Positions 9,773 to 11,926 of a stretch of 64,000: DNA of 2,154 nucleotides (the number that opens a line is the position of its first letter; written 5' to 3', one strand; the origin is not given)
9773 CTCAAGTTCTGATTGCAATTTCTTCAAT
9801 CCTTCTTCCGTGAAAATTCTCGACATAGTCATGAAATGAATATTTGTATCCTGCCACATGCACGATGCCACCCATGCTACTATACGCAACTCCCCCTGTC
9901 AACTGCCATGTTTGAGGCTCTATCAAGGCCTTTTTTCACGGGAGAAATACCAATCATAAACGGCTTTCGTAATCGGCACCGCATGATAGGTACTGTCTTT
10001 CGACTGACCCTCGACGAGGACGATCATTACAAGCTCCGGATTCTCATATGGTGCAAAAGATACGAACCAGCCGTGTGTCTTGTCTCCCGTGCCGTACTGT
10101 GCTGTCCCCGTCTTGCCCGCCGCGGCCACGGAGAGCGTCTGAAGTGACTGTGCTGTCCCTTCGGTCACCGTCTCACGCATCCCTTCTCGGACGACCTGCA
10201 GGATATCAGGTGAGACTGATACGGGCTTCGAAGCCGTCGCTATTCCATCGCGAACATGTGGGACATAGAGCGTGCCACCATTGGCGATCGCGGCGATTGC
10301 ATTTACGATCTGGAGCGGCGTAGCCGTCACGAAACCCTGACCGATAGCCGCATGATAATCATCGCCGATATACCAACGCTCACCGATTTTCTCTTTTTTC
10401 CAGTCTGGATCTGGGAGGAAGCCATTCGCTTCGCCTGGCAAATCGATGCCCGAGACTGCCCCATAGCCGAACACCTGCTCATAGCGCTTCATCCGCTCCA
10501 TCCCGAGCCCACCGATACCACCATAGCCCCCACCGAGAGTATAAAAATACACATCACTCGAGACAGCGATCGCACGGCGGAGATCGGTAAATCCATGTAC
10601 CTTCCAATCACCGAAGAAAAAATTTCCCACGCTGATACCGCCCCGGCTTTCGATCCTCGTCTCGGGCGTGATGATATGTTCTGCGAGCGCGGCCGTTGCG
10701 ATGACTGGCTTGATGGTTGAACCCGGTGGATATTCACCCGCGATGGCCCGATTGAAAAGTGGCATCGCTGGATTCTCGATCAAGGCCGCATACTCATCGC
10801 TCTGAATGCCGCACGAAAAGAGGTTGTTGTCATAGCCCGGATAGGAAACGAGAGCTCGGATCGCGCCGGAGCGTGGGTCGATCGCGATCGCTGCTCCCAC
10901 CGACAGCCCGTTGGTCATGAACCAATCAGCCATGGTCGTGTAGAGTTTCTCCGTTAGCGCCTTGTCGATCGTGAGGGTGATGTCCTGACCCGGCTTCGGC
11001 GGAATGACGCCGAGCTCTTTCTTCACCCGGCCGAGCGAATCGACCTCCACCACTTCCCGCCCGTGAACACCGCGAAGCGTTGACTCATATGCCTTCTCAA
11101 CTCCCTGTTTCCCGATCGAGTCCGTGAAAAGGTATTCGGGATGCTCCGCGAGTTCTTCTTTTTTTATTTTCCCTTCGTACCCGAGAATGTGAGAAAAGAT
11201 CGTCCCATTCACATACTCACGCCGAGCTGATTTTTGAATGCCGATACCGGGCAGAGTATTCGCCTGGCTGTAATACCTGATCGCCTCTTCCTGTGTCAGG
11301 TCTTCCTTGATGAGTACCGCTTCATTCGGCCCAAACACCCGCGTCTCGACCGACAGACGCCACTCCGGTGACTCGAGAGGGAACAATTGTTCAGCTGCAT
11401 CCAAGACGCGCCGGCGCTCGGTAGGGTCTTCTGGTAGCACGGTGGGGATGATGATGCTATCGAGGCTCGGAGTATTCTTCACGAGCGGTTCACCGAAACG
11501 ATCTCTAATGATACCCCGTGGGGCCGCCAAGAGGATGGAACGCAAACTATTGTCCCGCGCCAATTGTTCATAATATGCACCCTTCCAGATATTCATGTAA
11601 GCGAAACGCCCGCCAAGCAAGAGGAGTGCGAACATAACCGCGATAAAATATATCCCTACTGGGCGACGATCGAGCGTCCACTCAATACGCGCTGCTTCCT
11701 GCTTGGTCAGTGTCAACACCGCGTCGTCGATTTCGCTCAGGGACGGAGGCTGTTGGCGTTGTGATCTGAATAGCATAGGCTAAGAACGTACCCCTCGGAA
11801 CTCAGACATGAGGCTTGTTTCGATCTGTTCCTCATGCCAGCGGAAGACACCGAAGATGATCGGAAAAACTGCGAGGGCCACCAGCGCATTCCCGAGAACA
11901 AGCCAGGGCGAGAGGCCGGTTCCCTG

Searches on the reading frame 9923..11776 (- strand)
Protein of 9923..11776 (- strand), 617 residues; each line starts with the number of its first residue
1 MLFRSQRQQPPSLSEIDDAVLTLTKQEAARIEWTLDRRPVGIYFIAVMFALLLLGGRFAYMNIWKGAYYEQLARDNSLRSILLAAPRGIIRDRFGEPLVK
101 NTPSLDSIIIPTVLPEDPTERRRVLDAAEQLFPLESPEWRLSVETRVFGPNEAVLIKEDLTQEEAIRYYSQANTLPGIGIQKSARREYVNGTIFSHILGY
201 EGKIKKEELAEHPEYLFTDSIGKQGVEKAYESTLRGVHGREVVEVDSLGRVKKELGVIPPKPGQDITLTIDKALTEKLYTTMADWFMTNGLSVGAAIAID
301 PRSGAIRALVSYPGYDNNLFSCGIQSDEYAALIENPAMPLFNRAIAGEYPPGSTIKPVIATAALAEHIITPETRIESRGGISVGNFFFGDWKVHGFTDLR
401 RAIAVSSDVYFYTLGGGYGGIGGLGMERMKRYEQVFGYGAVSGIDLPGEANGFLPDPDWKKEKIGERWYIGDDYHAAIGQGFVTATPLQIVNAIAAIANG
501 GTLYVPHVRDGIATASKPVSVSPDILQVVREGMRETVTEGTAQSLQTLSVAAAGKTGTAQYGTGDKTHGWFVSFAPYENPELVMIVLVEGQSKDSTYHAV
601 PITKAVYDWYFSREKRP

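Call 69: search_protein_families(library=pfam, proteins=[window:9923-11776:-], max_evalue=0.0001)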
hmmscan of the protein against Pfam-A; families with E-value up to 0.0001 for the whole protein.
window:9923-11776:- (617 aa): 2 families
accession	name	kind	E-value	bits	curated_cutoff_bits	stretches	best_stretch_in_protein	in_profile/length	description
PF00905.27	Transpeptidase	-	3.2e-59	201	22.1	1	294-607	1-298/299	Penicillin binding protein transpeptidase domain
PF03717.20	PBP_dimer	-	1.8e-37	129.9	24.4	1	84-254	3-178/180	Penicillin-binding Protein dimerisation domain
